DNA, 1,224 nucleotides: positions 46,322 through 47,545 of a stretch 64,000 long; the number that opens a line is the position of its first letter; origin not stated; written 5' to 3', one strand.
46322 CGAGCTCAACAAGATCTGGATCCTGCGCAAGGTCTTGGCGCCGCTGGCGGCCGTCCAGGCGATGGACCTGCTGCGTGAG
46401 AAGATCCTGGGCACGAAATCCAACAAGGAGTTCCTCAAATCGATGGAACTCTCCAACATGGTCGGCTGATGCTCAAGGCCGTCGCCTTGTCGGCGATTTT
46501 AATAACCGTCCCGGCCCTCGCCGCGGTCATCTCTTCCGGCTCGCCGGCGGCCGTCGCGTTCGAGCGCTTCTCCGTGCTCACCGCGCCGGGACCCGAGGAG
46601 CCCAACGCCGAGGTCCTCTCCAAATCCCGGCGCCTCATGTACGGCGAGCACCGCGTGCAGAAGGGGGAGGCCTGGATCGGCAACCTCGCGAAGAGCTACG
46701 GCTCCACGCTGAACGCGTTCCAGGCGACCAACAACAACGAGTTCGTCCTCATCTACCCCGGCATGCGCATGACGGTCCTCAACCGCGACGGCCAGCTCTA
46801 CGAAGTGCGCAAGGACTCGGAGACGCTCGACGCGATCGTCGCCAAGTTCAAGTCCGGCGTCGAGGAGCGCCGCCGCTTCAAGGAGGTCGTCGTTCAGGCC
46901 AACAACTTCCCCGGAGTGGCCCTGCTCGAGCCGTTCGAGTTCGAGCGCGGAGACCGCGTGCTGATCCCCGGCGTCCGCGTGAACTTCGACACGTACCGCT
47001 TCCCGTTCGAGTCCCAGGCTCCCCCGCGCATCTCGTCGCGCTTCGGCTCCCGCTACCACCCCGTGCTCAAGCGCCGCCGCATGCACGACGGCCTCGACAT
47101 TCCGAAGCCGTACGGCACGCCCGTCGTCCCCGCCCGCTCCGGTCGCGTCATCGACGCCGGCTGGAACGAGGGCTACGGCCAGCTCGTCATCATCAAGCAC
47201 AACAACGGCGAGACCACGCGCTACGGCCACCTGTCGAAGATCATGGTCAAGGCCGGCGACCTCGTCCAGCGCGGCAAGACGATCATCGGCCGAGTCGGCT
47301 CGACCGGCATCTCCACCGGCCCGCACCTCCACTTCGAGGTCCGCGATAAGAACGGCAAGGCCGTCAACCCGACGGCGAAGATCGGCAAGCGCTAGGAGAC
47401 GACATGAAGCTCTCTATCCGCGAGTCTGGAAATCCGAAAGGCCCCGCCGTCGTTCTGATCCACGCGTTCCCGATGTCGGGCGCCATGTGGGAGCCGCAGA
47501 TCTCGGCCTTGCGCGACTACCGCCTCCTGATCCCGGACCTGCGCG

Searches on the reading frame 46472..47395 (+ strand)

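Call 32: search_protein_families(library=pfam, proteins=[window:46472-47395:+], max_evalue=0.01)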
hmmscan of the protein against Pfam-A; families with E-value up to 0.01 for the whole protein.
window:46472-47395:+ (307 aa): 2 families
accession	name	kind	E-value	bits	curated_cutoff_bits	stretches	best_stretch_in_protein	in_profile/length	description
PF01551.29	Peptidase_M23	-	7.2e-34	116.3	28.7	1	203-300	1-96/96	Peptidase family M23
PF01476.26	LysM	-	0.0066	16.8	20.9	0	60-102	1-42/43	LysM domain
